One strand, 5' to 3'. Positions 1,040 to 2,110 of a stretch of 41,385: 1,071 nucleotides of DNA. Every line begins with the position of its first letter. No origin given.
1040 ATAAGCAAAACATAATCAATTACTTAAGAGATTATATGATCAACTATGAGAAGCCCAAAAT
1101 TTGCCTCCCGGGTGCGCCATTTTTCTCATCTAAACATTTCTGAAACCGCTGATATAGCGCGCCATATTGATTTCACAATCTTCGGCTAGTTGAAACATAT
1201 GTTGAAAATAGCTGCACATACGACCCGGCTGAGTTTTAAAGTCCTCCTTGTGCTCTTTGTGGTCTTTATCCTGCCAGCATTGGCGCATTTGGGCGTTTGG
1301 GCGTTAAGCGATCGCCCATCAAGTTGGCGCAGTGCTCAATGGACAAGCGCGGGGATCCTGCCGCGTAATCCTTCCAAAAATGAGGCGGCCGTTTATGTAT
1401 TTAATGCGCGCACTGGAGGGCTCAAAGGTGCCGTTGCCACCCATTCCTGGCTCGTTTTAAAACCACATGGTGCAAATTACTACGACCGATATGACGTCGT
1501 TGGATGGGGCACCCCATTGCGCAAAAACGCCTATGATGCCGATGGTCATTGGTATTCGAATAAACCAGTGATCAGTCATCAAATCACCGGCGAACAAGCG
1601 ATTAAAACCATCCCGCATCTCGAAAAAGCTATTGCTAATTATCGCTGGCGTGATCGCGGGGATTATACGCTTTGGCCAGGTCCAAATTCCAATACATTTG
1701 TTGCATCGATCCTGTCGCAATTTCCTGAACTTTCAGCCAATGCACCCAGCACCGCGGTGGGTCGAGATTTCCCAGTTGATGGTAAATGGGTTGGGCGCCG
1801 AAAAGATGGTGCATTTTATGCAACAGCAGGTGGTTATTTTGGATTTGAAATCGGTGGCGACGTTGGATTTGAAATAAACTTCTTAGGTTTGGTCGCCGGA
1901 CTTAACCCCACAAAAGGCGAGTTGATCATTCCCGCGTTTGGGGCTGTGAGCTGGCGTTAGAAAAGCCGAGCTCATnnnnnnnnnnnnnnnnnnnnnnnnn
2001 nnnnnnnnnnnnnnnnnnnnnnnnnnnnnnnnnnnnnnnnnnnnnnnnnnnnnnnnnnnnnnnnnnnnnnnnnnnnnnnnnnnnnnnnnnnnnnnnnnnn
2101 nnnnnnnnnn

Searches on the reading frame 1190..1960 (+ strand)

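Call 48: search_protein_families(library=pfam, proteins=[window:1190-1960:+], max_evalue=0.00001)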
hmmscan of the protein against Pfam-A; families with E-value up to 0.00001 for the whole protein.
window:1190-1960:+ (256 aa): 1 family
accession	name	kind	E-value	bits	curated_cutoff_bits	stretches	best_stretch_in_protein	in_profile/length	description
PF12570.13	DUF3750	-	8.7e-41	140.1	25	1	66-194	2-128/128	Protein of unknown function (DUF3750)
